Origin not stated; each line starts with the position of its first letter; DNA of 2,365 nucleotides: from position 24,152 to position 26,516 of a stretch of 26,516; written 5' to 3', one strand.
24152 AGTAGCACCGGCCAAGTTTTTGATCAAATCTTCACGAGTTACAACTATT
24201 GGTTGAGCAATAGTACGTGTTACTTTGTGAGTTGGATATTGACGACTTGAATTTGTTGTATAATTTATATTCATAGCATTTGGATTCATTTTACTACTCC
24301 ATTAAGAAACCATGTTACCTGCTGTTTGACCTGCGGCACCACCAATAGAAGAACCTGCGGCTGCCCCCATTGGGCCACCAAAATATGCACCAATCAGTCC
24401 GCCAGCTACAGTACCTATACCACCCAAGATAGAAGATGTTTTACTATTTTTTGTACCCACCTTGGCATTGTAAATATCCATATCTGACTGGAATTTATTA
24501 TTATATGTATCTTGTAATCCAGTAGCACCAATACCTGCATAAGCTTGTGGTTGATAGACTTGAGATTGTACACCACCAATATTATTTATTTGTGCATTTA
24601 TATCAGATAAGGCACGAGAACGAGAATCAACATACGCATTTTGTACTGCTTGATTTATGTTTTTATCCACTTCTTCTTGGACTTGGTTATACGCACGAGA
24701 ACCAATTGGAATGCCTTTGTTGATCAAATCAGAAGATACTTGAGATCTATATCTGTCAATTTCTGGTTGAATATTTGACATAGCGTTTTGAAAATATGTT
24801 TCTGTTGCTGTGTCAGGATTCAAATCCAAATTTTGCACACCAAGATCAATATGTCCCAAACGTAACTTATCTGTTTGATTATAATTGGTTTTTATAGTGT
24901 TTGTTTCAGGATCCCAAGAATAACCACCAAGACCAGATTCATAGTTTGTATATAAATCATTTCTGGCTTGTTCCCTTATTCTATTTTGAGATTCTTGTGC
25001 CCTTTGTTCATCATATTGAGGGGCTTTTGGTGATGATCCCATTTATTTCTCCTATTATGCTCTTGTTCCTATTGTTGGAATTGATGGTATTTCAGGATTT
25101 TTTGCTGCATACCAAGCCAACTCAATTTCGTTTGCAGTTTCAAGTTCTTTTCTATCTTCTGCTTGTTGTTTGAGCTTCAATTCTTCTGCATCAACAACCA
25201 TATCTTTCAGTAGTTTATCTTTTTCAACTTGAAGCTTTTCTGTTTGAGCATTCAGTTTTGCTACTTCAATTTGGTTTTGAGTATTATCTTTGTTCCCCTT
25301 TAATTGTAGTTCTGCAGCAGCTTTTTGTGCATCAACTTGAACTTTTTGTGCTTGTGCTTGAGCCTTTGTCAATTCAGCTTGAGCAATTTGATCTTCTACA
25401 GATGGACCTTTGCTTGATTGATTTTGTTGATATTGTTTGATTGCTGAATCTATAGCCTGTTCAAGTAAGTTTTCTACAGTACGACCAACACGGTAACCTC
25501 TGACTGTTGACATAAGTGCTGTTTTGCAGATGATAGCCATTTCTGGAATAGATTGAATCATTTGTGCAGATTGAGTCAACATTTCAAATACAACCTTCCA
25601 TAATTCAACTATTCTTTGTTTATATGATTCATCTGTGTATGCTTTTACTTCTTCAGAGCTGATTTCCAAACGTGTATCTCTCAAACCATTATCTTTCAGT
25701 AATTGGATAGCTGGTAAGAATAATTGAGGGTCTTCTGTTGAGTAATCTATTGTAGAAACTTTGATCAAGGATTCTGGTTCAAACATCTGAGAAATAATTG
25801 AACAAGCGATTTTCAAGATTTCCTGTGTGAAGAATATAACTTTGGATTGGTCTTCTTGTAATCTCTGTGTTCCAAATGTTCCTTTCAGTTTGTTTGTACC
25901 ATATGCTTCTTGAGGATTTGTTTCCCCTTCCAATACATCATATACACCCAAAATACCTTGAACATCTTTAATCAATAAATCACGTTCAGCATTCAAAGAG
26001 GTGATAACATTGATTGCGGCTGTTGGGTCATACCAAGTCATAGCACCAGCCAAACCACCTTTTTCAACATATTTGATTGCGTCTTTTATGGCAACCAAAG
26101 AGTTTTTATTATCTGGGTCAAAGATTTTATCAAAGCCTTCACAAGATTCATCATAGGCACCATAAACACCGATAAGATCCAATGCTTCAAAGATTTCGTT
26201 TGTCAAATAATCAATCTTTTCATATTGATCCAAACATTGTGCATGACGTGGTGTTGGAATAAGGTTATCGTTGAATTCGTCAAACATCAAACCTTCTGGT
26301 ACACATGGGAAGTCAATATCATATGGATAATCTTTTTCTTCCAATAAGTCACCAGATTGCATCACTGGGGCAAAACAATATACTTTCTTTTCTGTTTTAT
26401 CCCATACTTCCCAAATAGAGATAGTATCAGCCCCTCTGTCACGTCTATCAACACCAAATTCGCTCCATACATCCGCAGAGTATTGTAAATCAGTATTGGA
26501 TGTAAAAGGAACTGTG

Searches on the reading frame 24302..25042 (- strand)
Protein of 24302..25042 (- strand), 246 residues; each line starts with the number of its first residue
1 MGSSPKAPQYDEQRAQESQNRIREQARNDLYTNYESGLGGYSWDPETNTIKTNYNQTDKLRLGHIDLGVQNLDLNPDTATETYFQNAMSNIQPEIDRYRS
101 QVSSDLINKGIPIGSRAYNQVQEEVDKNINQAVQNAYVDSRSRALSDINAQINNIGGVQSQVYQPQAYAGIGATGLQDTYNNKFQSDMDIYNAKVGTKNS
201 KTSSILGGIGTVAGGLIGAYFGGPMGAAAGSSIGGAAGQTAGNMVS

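Call 15: search_protein_families(library=phrogs, proteins=[window:24302-25042:-], max_evalue=0.001)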
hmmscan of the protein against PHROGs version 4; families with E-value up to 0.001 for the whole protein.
window:24302-25042:- (246 aa): 1 family
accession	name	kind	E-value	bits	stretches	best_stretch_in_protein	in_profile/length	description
phrog_6121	-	head and packaging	1.6e-07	32.2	1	64-145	134-204/392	virion structural protein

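Call 16: search_protein_families(library=pfam, proteins=[window:24302-25042:-], max_evalue=0.01)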
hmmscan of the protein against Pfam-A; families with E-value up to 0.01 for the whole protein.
window:24302-25042:- (246 aa): 0 families

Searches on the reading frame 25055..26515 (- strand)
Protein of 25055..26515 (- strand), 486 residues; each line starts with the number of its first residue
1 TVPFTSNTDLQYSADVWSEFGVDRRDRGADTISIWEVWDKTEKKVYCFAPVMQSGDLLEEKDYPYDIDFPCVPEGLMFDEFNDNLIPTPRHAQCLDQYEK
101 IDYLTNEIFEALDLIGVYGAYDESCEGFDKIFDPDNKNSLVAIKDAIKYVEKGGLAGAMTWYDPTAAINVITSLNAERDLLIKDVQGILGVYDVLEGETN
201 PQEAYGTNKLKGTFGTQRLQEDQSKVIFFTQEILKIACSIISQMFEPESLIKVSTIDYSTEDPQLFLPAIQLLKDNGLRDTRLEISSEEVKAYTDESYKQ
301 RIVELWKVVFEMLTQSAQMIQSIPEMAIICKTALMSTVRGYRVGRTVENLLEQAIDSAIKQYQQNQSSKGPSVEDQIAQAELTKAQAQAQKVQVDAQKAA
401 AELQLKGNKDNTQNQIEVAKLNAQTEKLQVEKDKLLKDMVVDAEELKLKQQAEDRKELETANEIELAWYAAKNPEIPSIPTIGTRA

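Call 15: search_protein_families(library=phrogs, proteins=[window:25055-26515:-], max_evalue=0.001)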
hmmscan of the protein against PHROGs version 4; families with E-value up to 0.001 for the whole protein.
window:25055-26515:- (486 aa): 2 families
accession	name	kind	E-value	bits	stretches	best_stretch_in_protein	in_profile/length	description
phrog_12082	-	head and packaging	8e-59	200.8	2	23-261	237-478/715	portal protein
phrog_156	-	head and packaging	8.7e-08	32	1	182-453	398-667/681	portal protein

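Call 16: search_protein_families(library=pfam, proteins=[window:25055-26515:-], max_evalue=0.01)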
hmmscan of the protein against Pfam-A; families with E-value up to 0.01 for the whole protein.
window:25055-26515:- (486 aa): 1 family
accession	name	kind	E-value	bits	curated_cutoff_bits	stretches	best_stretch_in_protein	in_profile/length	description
PF00441.29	Acyl-CoA_dh_1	-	0.007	17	22.4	0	351-424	26-96/150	Acyl-CoA dehydrogenase, C-terminal domain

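Call 65: search_dna_similar(query=window:25055-26515:-, collection=phages, mode=protein, max_rows=12)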
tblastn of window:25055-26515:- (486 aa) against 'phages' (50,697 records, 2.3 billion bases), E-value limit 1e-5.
Records with a match: 51; places in all: 51; records where one place covers at least 80% of the query: 0.
Best place of each record, by identity: <60% 51.
By first word of the organism name: Brucella 41; Myxococcus 3; Bacteriophage 2; Stenotrophomonas 1; Bradyrhizobium 1; Rhizobium 1; Ruegeria 1; Microcystis 1.
By host as written in the record: Brucella abortus S19 14; Brucella sp. 6; Brucella abortus 141 5; Brucella abortus 4; - 2; Myxococcus xanthus strain DK883 2; Brucella melitensis 16M 2; brucella abortus 141 2; and 13 more.
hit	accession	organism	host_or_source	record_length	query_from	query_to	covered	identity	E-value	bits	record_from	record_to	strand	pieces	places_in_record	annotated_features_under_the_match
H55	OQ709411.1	Myxococcus phage Mx9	Myxococcus xanthus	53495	23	352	68%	25.9%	2e-28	125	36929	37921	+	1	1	putative portal protein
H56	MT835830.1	Bacteriophage sp.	human fecal samples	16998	28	355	67%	25.5%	2e-24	113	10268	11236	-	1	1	record has no annotation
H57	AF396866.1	Myxococcus phage Mx8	Myxococcus xanthus strain DK883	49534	30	355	67%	25.5%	6e-29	127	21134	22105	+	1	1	virion structural protein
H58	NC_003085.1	Myxococcus phage Mx8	Myxococcus xanthus strain DK883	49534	30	355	67%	25.5%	6e-29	127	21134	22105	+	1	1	portal protein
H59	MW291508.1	Stenotrophomonas phage BUCT555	Stenotrophomonas maltophilia 1207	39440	30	381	72%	23.4%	3e-20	100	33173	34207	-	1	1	hypothetical protein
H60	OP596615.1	Bradyrhizobium phage ppBjS10J-1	Bradyrhizobium japonicum S10J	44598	33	271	49%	31.2%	5e-24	112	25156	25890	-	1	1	hypothetical protein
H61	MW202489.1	Bacteriophage sp.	Manatee Spring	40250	32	260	47%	28.3%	2e-18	95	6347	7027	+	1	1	portal protein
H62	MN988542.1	Rhizobium phage RHph_I3_18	Rhizobium phaseoli I3_18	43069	11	261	52%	25.2%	1e-16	89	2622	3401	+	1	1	hypothetical protein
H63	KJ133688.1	Brucella phage 02_19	Brucella abortus S19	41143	13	261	51%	23.5%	2e-13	79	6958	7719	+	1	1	putative portal protein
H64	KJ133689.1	Brucella phage 02_141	Brucella abortus 141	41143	13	261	51%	23.5%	2e-13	79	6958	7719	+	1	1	putative portal protein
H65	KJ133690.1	Brucella phage 11sa_19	Brucella abortus S19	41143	13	261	51%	23.5%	2e-13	79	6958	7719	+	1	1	putative portal protein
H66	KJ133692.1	Brucella phage 110_19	Brucella abortus S19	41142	13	261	51%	23.5%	2e-13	79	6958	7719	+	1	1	putative portal protein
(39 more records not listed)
